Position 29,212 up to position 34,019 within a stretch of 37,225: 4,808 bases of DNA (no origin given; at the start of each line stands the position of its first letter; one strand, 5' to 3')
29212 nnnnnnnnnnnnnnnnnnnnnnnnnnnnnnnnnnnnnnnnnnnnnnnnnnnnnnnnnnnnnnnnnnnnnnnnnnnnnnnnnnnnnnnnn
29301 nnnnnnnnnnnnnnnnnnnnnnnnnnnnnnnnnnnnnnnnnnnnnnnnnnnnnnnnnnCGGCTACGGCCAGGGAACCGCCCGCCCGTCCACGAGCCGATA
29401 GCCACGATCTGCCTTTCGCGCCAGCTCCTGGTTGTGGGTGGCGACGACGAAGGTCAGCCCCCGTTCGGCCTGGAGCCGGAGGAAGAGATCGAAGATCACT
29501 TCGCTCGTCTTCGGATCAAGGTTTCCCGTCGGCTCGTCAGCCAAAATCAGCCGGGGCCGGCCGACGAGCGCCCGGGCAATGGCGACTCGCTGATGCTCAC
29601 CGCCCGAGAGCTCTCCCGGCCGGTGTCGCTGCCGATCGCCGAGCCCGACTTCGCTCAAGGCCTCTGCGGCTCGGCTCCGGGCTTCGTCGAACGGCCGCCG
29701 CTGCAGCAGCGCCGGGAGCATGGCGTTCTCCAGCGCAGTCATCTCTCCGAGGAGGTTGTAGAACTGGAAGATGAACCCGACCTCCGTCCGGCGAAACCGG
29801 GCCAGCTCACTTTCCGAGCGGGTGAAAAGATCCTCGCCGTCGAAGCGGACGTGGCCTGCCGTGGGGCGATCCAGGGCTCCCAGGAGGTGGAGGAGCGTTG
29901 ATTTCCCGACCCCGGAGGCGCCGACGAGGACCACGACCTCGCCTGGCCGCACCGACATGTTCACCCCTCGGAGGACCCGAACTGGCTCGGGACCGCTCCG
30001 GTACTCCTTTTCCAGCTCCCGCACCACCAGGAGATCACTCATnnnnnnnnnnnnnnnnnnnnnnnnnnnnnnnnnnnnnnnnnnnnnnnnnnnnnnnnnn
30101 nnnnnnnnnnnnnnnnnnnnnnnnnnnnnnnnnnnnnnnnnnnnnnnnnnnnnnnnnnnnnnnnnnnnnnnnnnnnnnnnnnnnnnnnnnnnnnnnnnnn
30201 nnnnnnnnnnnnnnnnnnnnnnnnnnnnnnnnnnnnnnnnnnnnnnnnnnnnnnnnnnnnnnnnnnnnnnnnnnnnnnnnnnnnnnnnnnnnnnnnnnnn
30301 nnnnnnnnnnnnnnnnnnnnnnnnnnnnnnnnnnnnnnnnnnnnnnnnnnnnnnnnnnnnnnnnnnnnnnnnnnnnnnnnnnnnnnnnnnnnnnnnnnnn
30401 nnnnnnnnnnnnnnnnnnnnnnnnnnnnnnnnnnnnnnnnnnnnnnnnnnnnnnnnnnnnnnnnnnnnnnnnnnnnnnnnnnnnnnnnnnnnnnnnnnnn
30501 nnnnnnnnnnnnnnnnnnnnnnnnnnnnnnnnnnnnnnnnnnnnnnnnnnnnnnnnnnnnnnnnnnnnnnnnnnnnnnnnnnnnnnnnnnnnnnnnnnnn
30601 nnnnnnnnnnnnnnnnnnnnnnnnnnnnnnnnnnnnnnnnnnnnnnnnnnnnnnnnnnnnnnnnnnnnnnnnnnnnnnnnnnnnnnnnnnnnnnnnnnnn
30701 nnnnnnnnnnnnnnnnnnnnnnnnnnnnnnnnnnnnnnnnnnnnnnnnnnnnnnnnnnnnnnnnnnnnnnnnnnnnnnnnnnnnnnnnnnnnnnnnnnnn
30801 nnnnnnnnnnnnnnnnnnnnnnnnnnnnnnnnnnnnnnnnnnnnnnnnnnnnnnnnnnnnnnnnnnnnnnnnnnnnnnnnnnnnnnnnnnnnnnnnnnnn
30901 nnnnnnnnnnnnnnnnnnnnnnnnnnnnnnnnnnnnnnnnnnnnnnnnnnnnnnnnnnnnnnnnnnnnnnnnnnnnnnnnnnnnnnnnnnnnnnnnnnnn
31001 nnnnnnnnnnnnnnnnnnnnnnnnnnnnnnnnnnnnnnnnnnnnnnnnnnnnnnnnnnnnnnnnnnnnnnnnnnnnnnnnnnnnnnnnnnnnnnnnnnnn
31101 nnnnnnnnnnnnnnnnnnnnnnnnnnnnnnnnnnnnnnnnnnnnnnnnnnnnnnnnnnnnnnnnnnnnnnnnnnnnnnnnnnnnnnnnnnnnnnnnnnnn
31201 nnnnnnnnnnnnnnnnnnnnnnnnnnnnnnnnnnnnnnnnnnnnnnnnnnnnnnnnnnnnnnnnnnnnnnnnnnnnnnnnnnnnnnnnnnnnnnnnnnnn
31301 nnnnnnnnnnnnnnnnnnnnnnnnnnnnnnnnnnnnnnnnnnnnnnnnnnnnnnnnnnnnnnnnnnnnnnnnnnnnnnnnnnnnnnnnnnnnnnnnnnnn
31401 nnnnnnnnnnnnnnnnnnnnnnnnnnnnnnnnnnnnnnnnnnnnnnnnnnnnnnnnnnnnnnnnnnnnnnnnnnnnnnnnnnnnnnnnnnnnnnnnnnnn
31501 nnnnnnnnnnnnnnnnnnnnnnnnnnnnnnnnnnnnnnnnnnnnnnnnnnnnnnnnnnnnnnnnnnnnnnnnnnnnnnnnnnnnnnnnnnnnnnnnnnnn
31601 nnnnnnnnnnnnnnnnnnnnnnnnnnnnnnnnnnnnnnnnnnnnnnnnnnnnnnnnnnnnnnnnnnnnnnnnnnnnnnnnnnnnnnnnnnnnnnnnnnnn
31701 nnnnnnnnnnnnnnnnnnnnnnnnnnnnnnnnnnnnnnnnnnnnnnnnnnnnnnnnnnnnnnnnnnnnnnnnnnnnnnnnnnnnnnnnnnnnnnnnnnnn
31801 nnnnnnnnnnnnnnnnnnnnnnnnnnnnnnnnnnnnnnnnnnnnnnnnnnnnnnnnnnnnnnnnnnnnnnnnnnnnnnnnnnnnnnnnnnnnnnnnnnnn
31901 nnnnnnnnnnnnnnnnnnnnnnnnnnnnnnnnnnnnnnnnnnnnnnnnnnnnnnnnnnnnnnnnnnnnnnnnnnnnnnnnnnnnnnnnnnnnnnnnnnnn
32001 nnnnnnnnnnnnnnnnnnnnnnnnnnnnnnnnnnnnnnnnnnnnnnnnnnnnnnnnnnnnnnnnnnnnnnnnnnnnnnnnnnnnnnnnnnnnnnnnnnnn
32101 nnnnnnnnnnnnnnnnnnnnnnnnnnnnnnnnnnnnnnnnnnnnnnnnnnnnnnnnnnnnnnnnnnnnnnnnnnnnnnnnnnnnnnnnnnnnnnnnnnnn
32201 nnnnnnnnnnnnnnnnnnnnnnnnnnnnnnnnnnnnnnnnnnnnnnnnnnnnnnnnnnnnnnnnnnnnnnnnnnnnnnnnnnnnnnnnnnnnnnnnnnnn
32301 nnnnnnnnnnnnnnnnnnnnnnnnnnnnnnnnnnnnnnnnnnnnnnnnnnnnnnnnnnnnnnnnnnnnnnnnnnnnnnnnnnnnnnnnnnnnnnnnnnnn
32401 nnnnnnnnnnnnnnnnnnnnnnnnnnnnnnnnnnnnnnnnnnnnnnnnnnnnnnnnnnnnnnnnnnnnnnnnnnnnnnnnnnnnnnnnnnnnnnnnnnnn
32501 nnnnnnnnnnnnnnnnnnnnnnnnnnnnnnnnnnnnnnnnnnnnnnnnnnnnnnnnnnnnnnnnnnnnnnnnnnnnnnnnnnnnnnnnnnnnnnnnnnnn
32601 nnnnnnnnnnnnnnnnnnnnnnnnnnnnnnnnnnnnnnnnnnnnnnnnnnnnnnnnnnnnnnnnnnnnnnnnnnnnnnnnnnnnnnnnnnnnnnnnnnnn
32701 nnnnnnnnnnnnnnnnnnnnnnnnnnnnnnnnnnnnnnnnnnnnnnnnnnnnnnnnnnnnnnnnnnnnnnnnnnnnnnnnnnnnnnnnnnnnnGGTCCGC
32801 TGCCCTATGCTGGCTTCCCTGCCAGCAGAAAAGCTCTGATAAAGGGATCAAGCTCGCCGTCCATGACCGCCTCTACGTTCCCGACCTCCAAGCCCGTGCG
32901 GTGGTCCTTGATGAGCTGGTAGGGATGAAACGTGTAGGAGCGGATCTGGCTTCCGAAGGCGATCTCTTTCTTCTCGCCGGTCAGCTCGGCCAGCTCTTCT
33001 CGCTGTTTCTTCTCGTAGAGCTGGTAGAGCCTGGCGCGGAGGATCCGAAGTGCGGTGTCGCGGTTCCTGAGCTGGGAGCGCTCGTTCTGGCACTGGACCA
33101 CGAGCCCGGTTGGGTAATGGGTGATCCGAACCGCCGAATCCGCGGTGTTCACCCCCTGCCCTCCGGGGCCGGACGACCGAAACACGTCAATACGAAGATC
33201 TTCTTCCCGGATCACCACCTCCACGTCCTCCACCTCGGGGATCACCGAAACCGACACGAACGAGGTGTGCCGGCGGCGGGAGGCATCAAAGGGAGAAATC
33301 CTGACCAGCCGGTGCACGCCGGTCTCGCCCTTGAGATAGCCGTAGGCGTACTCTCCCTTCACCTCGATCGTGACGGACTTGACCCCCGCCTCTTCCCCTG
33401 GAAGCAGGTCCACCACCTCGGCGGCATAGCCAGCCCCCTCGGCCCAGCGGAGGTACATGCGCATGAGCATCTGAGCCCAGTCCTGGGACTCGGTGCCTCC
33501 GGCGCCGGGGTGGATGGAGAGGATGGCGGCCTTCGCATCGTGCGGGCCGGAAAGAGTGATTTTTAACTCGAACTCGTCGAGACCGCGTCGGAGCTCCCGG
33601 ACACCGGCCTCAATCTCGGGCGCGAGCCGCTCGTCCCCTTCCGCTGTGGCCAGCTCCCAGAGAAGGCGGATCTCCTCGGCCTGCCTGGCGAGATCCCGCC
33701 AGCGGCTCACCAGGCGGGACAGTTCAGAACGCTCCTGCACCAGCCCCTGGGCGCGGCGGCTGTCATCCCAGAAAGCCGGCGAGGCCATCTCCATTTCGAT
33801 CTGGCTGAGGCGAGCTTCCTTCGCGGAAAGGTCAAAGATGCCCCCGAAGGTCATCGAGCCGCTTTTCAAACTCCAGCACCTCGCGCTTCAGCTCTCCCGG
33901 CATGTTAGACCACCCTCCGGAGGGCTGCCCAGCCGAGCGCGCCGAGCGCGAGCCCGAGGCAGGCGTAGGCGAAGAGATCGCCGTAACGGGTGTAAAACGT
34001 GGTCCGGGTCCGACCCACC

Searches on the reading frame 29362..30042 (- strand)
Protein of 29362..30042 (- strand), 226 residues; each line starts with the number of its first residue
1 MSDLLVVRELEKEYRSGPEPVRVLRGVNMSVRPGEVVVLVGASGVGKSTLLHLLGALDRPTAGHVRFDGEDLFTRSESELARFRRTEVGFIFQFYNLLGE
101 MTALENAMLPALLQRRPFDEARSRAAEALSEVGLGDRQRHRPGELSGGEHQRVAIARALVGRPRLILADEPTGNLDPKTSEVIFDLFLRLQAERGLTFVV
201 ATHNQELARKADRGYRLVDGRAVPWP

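Call 30: search_protein_families(library=pfam, proteins=[window:29362-30042:-], max_evalue=0.00001)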
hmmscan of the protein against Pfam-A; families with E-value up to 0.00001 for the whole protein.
window:29362-30042:- (226 aa): 2 families
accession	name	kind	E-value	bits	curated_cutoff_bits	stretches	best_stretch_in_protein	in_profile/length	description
PF00005.33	ABC_tran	-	5.3e-36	124.7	25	1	24-172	1-136/137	ABC transporter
PF13304.12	AAA_21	-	7.1e-09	36.6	27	0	135-207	228-302/304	AAA domain, putative AbiEii toxin, Type IV TA system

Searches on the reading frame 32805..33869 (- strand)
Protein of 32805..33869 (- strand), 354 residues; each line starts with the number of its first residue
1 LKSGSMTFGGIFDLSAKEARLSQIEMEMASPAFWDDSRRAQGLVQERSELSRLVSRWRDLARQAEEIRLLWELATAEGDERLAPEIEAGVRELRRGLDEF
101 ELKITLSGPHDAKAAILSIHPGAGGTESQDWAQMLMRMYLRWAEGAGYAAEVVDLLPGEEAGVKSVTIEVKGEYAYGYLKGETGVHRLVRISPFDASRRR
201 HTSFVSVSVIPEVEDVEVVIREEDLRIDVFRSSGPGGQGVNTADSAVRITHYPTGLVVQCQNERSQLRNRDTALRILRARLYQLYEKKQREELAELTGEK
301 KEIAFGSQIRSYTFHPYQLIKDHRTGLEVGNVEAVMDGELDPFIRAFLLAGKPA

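Call 30: search_protein_families(library=pfam, proteins=[window:32805-33869:-], max_evalue=0.00001)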
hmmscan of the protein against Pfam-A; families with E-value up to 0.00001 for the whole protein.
window:32805-33869:- (354 aa): 2 families
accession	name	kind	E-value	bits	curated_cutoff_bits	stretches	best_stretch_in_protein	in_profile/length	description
PF03462.23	PCRF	-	2.1e-58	197.8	24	1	18-207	2-194/194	PCRF domain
PF00472.26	RF-1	-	1.2e-41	141.7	35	1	215-324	2-116/116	RF-1 domain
